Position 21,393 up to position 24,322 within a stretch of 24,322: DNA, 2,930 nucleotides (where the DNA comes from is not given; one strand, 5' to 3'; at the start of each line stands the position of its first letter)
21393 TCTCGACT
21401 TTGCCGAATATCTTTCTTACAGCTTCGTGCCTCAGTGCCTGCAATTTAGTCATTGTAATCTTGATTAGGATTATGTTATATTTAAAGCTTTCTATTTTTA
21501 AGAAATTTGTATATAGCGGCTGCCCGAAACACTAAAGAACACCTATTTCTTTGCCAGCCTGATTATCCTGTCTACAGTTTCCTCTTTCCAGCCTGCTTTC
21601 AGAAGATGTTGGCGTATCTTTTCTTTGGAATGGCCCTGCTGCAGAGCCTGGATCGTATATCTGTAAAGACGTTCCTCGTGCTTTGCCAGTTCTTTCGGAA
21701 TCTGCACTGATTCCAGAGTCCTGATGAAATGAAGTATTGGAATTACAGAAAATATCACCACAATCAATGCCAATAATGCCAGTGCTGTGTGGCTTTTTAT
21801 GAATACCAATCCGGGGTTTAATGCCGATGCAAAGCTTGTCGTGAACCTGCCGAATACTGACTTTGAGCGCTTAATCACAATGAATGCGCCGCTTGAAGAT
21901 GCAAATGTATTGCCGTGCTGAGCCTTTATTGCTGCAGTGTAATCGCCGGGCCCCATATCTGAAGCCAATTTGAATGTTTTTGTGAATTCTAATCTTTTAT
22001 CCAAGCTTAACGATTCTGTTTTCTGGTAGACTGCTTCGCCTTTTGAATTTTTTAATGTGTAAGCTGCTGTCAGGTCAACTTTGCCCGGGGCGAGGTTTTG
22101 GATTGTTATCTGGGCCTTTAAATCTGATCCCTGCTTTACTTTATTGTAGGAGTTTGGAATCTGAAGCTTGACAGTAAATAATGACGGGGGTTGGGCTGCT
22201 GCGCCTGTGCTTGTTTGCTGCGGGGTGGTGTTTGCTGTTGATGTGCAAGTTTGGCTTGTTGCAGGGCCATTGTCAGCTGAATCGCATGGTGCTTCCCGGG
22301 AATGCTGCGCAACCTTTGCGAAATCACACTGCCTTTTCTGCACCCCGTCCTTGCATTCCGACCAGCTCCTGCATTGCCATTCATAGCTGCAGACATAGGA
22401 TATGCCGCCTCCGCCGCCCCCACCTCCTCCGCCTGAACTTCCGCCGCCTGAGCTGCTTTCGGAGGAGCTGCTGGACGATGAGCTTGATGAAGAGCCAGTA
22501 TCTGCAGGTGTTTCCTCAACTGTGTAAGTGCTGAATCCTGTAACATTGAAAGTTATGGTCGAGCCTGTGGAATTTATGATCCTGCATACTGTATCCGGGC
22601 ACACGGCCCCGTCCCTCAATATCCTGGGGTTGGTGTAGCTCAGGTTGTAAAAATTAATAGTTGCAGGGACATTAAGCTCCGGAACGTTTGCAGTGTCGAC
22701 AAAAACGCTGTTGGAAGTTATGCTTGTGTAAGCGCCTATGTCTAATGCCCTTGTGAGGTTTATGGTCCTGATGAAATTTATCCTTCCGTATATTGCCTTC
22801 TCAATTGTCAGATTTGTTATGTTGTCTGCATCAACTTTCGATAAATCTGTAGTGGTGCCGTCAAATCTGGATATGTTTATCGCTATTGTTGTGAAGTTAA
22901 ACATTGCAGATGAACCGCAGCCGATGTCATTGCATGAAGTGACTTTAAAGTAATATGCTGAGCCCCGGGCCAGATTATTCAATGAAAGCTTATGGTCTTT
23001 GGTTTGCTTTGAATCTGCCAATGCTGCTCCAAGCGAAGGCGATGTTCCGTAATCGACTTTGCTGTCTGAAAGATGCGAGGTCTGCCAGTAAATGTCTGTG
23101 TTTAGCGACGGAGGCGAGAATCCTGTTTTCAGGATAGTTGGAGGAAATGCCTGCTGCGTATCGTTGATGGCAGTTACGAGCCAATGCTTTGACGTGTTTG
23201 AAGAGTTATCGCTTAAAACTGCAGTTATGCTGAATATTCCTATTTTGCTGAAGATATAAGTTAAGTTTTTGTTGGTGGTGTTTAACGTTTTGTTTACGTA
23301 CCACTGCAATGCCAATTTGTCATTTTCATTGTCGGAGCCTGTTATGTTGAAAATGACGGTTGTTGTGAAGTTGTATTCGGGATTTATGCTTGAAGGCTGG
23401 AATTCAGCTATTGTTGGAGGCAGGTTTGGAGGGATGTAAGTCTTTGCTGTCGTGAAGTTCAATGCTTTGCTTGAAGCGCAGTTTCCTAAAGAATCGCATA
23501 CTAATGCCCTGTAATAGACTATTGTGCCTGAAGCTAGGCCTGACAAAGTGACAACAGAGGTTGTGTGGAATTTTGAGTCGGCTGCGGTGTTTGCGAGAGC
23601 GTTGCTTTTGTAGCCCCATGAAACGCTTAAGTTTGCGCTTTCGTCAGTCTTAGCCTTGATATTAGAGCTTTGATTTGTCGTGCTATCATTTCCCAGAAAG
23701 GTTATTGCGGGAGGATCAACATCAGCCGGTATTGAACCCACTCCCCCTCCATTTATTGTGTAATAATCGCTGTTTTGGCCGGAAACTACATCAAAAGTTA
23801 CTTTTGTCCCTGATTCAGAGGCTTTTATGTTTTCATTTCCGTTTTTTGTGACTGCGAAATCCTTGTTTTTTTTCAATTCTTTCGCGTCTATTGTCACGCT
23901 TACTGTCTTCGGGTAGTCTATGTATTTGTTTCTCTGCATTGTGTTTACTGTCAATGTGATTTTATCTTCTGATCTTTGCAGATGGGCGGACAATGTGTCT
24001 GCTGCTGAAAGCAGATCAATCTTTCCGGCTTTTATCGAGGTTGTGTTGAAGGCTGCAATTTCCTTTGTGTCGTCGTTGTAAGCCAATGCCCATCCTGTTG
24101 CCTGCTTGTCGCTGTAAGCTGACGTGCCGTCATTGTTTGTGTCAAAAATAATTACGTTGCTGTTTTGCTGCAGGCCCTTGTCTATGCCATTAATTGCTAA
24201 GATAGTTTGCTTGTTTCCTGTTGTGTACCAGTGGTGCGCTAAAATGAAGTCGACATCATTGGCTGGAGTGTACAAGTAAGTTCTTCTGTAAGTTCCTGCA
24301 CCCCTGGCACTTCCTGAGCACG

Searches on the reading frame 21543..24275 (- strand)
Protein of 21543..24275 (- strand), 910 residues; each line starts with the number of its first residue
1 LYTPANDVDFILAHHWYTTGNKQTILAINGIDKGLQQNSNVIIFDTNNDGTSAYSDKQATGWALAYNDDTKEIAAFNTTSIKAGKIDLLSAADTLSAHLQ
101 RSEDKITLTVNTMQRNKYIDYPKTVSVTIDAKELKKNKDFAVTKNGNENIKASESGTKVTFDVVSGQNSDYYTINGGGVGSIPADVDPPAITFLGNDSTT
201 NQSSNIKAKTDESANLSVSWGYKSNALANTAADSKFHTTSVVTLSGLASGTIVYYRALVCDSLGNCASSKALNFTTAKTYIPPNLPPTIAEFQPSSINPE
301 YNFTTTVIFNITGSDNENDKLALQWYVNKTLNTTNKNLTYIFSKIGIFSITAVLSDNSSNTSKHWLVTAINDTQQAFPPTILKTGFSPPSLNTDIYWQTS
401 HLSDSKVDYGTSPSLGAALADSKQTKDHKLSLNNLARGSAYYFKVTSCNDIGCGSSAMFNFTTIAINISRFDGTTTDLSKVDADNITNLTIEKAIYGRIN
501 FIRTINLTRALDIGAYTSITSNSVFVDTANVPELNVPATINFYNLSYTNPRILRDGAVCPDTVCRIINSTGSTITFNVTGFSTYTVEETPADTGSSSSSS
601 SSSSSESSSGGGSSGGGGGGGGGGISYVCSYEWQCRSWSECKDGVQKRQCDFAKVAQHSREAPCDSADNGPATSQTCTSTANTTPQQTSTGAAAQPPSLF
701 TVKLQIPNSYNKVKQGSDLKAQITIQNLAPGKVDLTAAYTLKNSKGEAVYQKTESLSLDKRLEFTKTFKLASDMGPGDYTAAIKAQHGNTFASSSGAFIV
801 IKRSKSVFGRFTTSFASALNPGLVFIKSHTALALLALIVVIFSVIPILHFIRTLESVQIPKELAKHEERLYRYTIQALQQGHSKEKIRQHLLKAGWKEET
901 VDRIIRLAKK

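Call 6: search_protein_families(library=pfam, proteins=[window:21543-24275:-], max_evalue=0.001)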
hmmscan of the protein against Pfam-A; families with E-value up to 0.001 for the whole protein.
window:21543-24275:- (910 aa): 1 family
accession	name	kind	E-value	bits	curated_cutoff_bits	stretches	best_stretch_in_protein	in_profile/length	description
PF16656.11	Pur_ac_phosph_N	-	2.1e-08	35.1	30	1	395-463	17-93/93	Purple acid Phosphatase, N-terminal domain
